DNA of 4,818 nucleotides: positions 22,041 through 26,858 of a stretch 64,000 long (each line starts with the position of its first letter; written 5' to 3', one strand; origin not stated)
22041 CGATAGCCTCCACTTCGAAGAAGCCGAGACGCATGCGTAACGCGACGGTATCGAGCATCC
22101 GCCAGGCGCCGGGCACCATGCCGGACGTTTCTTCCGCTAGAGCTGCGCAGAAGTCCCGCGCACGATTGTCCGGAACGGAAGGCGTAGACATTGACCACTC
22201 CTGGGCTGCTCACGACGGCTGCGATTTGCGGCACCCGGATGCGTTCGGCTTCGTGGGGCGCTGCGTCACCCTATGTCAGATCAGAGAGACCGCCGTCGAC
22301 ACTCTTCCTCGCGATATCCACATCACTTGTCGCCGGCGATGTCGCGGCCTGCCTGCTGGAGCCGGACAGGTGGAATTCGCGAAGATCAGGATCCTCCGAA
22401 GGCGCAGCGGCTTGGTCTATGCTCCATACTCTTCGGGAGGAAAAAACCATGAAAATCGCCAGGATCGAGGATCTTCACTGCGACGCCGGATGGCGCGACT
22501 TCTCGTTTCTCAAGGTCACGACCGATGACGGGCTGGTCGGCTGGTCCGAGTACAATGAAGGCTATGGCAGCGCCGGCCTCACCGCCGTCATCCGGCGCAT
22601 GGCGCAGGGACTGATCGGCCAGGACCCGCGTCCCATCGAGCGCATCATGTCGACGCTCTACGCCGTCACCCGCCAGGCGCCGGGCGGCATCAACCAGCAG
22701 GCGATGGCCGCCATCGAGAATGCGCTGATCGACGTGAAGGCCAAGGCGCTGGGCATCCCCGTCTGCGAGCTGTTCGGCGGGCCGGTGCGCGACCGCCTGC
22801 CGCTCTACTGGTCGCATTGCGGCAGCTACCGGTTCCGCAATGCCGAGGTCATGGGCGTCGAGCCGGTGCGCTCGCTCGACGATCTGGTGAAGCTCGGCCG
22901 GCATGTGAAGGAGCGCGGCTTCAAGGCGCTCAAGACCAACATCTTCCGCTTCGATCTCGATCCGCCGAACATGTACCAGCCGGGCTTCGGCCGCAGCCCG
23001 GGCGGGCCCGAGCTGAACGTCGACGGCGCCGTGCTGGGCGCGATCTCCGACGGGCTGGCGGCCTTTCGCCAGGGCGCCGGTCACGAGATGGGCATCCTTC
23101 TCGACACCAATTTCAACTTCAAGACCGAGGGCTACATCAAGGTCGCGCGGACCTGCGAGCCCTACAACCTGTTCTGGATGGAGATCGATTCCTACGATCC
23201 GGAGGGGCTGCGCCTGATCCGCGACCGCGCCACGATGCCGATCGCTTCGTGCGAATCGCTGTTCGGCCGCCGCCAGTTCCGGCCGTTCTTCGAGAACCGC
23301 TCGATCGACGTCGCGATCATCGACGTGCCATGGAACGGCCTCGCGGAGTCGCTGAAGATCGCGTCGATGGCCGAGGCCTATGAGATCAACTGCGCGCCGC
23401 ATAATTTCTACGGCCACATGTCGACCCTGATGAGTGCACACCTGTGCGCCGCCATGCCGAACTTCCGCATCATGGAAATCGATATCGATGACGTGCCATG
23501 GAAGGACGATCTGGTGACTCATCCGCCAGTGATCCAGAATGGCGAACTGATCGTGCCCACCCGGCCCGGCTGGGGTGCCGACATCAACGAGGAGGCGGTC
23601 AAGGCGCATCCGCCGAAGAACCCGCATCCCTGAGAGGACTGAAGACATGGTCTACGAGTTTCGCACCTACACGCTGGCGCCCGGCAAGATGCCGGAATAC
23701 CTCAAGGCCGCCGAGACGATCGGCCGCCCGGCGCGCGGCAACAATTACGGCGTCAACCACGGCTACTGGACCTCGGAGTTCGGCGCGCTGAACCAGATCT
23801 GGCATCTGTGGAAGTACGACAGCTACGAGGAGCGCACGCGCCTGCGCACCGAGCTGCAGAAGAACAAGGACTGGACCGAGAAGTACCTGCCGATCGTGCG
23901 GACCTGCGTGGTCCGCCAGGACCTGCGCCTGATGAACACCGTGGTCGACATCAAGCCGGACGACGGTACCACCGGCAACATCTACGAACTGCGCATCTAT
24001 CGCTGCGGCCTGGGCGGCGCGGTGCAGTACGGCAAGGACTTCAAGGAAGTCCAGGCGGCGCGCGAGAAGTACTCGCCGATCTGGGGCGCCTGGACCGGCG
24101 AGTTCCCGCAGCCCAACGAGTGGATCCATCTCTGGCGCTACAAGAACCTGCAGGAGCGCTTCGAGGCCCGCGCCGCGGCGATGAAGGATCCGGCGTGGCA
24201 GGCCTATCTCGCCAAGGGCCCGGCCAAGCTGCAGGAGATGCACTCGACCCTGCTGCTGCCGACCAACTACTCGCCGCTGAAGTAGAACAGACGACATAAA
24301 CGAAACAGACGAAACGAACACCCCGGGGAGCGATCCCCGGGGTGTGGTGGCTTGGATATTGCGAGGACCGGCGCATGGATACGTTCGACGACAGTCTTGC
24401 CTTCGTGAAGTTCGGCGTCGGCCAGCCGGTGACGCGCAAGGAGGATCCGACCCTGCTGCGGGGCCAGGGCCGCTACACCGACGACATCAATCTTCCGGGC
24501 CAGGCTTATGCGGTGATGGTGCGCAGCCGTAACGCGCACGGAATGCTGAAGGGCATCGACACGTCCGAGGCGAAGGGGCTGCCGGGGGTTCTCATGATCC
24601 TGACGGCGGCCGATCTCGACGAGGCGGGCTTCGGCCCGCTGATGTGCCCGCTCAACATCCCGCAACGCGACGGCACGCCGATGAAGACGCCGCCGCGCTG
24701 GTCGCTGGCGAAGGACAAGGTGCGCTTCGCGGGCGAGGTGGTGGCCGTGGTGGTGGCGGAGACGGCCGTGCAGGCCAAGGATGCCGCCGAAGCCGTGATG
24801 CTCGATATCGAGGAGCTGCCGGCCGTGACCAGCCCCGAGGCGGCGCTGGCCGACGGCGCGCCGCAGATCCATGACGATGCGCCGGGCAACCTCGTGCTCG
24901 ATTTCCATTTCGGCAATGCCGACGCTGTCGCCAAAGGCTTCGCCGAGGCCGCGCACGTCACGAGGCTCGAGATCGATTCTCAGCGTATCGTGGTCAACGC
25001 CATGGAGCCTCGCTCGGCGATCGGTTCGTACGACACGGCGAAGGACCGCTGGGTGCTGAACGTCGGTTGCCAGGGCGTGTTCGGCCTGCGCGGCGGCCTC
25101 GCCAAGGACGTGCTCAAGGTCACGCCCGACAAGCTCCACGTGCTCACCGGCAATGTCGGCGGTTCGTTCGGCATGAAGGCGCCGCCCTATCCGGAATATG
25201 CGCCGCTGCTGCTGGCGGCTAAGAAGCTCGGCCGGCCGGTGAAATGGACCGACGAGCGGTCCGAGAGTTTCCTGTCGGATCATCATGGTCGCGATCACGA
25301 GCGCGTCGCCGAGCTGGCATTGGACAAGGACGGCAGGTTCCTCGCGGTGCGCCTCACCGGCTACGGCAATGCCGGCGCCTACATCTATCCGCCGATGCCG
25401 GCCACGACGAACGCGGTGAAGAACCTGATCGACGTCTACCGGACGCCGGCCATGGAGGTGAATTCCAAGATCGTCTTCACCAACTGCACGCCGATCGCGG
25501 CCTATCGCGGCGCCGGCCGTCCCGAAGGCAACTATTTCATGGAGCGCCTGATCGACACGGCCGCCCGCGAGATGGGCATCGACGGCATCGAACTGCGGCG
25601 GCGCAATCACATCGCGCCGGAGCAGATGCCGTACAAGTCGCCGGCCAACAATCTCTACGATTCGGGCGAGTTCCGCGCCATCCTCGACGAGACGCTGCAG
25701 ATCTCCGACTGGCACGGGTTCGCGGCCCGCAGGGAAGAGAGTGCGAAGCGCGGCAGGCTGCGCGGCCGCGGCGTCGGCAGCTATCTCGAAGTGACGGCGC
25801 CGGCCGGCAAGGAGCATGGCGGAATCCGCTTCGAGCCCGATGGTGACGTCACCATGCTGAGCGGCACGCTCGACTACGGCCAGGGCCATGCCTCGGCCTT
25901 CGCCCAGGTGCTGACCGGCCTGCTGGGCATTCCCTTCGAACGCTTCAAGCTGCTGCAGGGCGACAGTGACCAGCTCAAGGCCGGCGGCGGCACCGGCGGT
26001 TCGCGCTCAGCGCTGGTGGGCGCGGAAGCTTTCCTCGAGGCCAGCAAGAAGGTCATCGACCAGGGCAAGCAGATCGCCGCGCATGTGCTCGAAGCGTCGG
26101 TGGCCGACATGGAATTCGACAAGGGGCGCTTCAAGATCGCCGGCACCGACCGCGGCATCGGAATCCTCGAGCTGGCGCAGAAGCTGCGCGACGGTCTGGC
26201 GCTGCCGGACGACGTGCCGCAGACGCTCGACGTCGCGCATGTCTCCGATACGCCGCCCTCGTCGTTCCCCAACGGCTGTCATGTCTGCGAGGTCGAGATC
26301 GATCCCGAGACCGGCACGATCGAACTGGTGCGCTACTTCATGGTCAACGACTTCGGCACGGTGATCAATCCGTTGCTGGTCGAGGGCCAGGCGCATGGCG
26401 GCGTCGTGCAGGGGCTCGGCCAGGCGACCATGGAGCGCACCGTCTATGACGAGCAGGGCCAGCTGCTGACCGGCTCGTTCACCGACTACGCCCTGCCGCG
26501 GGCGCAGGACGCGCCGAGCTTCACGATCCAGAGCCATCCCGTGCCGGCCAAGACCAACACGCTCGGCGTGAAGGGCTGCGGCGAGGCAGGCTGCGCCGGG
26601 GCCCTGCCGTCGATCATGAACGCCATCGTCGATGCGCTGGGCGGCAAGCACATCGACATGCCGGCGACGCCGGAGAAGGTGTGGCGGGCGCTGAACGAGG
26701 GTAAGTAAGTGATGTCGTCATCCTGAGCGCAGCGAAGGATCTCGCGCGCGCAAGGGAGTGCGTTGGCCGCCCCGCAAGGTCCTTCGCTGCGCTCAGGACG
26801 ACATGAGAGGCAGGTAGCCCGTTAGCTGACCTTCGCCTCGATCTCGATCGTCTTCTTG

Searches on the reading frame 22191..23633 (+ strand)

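Call 81: search_protein_families(library=pfam, proteins=[window:22191-23633:+], max_evalue=0.00001)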
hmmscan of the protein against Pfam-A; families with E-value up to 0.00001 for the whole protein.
window:22191-23633:+ (480 aa): 2 families
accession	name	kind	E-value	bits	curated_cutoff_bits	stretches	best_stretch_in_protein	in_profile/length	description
PF13378.12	MR_MLE_C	-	2.2e-44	152.2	29.4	1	237-469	8-219/219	Enolase C-terminal domain-like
PF02746.21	MR_MLE_N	-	1.1e-14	55.1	22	1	104-196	28-117/117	Mandelate racemase / muconate lactonizing enzyme, N-terminal domain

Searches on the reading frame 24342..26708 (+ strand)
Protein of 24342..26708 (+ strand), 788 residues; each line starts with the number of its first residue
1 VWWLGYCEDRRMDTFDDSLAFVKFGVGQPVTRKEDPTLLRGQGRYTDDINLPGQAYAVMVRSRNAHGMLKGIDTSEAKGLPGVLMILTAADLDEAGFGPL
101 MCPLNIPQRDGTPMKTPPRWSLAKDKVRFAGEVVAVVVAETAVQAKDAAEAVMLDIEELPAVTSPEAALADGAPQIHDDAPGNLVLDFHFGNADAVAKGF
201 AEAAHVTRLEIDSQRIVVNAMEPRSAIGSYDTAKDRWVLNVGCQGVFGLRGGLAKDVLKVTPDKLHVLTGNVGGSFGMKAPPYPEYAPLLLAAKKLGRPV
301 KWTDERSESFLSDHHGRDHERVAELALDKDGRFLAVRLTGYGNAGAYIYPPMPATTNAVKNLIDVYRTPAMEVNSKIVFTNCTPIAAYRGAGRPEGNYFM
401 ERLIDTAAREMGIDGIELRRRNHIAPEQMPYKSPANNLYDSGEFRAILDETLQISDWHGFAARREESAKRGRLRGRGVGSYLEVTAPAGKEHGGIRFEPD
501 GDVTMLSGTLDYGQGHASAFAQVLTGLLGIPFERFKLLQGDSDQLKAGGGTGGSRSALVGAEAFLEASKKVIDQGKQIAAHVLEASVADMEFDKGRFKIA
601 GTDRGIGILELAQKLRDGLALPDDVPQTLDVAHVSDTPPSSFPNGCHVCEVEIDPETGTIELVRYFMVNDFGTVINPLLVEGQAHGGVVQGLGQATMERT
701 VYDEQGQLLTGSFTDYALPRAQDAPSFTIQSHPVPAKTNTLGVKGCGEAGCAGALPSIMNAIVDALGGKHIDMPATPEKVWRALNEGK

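Call 81: search_protein_families(library=pfam, proteins=[window:24342-26708:+], max_evalue=0.00001)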
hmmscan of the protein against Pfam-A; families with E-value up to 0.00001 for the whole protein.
window:24342-26708:+ (788 aa): 3 families
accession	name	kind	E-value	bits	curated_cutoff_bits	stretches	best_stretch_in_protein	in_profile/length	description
PF20256.3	MoCoBD_2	-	5e-74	249.8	27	1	452-725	3-283/283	Molybdopterin cofactor-binding domain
PF02738.23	MoCoBD_1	-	7.9e-66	222.1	27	1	176-422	1-243/244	Molybdopterin cofactor-binding domain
PF01315.27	Ald_Xan_dh_C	-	2.9e-25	89.1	31.3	1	41-160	2-110/110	Aldehyde oxidase and xanthine dehydrogenase, a/b hammerhead domain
